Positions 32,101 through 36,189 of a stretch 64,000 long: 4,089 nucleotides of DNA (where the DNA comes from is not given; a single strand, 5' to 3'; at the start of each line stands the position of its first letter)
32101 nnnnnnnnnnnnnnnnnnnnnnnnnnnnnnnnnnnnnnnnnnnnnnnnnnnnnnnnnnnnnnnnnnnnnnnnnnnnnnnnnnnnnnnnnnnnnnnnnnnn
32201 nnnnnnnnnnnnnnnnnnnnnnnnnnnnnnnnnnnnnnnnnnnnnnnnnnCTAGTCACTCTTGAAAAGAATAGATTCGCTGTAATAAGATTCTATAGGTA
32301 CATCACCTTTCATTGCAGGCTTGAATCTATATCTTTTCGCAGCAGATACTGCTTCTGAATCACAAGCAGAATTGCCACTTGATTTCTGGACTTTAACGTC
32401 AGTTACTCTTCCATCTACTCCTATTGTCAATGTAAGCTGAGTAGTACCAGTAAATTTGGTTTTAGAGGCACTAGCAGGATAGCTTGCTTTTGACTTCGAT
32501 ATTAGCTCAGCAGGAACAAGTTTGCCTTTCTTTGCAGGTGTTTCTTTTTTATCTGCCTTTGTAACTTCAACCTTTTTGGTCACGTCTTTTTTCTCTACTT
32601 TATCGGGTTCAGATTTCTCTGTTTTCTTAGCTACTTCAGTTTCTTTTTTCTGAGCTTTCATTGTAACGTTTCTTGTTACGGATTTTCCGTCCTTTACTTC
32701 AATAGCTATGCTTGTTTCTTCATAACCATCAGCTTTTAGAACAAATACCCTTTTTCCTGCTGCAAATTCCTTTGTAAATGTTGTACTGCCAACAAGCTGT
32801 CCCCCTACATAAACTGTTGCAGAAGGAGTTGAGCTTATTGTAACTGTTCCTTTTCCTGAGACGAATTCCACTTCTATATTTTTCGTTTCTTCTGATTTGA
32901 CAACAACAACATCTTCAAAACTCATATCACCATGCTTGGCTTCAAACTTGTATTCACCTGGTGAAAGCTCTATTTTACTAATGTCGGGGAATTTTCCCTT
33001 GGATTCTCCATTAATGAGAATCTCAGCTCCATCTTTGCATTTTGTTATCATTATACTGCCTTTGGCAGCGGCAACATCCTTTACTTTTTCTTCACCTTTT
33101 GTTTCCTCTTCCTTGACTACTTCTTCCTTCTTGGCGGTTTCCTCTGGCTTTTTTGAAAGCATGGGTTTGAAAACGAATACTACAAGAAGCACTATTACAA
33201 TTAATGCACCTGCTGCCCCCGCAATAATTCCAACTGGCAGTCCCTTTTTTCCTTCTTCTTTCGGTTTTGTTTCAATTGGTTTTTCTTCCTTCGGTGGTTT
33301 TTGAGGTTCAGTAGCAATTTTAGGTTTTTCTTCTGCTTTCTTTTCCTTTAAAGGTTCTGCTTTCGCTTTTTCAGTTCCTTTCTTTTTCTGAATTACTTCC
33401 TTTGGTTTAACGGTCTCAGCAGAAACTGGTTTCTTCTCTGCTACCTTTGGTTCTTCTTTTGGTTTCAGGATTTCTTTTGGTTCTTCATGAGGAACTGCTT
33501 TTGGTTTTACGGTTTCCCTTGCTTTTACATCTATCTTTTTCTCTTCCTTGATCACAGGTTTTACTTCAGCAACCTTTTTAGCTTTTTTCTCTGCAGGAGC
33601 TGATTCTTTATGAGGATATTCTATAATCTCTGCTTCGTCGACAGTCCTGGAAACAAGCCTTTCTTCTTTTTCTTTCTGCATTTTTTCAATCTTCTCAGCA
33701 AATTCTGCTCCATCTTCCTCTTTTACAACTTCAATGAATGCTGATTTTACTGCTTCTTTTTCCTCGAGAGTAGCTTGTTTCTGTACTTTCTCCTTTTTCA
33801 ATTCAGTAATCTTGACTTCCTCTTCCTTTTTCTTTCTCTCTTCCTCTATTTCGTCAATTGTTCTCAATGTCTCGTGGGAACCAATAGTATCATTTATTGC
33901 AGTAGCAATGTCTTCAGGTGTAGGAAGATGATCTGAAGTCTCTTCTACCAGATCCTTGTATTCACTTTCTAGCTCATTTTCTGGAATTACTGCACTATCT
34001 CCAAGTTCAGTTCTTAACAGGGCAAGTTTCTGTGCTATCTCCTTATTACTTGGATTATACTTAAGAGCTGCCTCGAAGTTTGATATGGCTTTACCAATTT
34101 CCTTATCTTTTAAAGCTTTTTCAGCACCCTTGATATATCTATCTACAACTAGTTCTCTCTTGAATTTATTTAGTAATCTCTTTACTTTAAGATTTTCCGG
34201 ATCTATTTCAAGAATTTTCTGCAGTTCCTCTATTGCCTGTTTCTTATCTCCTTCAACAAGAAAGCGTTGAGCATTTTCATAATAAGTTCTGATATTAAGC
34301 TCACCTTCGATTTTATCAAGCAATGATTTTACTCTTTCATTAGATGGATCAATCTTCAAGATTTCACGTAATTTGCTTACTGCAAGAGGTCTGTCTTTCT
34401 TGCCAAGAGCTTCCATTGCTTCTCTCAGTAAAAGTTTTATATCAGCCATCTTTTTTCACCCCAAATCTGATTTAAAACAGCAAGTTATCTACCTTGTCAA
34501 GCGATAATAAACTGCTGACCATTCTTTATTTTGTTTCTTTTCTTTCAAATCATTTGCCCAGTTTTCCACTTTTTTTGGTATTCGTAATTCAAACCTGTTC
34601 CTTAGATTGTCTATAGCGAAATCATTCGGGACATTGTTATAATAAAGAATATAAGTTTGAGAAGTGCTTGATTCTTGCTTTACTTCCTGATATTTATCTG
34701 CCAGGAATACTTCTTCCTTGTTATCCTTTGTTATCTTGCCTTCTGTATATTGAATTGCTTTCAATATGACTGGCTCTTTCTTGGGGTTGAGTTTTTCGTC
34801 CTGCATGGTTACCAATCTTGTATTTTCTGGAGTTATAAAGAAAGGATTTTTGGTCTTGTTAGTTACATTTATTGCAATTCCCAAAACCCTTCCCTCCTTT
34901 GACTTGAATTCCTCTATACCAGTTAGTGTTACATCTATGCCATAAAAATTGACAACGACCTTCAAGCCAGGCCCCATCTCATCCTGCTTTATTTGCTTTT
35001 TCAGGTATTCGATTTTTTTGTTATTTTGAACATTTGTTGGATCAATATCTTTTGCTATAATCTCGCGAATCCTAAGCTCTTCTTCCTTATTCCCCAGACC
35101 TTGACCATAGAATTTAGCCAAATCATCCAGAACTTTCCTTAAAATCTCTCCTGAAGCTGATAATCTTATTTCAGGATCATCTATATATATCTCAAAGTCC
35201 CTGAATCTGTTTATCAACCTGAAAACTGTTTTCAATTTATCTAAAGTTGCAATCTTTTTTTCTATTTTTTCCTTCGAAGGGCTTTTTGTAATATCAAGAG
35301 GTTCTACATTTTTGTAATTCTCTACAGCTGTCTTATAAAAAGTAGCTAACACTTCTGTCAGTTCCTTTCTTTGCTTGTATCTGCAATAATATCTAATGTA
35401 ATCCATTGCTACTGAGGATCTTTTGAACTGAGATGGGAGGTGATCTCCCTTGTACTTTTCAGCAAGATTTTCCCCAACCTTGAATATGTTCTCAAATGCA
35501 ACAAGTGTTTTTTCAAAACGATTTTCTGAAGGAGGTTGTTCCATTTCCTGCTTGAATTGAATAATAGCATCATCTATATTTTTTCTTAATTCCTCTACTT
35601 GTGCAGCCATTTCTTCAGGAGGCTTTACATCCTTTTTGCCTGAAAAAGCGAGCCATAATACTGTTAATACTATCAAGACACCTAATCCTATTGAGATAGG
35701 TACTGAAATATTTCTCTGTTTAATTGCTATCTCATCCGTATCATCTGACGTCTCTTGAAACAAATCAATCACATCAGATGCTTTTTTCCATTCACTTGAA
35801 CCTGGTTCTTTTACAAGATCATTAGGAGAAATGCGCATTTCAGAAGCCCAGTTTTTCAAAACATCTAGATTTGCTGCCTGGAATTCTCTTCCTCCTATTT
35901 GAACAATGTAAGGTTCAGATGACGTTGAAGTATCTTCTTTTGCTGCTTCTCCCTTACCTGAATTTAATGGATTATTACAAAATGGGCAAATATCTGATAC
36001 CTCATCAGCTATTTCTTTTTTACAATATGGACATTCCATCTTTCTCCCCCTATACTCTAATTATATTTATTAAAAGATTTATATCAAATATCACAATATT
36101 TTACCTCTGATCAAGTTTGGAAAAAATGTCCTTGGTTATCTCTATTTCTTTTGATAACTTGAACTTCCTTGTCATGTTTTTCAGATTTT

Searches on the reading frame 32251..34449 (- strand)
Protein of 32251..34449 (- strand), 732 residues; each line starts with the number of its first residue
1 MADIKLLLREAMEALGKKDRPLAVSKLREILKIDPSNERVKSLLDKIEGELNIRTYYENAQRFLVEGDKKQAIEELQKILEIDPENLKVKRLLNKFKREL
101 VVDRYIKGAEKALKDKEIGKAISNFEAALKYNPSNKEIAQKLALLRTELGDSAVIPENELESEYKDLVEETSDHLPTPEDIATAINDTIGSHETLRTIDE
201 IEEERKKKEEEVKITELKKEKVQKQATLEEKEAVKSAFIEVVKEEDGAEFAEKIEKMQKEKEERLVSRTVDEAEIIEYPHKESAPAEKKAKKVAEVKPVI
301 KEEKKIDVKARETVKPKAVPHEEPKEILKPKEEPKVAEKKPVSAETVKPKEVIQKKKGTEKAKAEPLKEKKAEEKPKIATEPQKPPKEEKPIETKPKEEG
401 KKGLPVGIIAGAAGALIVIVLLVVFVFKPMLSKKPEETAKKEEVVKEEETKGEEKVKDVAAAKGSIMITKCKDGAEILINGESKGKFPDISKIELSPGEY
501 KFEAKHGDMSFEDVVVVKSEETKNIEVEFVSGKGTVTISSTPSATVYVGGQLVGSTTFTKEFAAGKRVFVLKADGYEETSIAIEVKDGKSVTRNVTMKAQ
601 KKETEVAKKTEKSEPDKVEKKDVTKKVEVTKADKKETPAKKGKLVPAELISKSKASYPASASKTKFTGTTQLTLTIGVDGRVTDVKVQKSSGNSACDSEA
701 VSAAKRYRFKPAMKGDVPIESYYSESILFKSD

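Call 18: search_protein_families(library=ncbifam, proteins=[window:32251-34449:-], max_evalue=0.001)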
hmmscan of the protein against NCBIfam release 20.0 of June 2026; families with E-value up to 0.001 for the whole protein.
window:32251-34449:- (732 aa): 9 families
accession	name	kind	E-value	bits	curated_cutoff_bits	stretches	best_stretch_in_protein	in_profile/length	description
TIGR01352.1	tonB_Cterm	subfamily_domain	1.9e-13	50.5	27.1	1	656-716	2-62/76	TonB family protein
NF038079.1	TonB_sider_MxcH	equivalog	1.3e-11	43.3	925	1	648-723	3-77/792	TonB-dependent siderophore myxochelin receptor MxcH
TIGR02521.1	type_IV_pilW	equivalog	3.1e-05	23.6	154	0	113-188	146-219/234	type IV pilus biogenesis/stability protein PilW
NF047558.1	TPR_END_plus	domain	4.9e-05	23.2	32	0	56-86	2-32/56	TPR end-of-group domain-containing protein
NF040959.1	MamA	equivalog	6.6e-05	22.4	200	0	54-91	140-177/204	magnetosome protein MamA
NF008084.0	PRK10819.1-5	equivalog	7.5e-05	22.7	315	1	595-711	111-227/249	TonB system transport protein TonB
NF033768.1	myxo_SS_tail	domain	7.6e-05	22.8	40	1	662-719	27-85/92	AgmX/PglI C-terminal domain-containing protein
NF008082.0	PRK10819.1-3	equivalog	0.00021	21.2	265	1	593-710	101-221/242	TonB system transport protein TonB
NF008080.0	PRK10819.1-1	equivalog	0.00054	19.5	418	1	597-711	115-231/252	TonB system transport protein TonB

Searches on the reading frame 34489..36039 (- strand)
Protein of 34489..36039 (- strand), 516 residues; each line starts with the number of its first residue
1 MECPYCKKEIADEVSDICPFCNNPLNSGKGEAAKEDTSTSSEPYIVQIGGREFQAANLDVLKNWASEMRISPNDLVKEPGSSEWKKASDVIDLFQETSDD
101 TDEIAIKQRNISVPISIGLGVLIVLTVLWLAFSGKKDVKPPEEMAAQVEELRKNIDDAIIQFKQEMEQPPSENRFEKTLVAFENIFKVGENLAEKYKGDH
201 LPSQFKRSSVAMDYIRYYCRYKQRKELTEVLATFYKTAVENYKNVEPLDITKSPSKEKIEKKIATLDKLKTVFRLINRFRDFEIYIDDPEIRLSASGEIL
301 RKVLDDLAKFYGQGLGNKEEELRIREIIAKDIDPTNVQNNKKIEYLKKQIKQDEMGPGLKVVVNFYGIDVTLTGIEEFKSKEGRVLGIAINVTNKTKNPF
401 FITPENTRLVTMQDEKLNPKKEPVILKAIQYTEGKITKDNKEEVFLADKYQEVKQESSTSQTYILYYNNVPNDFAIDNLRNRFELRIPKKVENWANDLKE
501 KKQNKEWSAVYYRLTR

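Call 19: search_protein_families(library=ncbifam, proteins=[window:34489-36039:-], max_evalue=0.001)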
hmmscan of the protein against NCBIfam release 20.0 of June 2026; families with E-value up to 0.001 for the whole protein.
window:34489-36039:- (516 aa): 0 families

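Call 47: search_protein_families(library=pfam, proteins=[window:34489-36039:-], max_evalue=0.01)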
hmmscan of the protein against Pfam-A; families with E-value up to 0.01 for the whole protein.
window:34489-36039:- (516 aa): 1 family
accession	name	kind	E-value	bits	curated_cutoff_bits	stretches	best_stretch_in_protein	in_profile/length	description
PF14237.11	GYF_2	-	0.00014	22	25.8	1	58-93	15-50/50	GYF domain 2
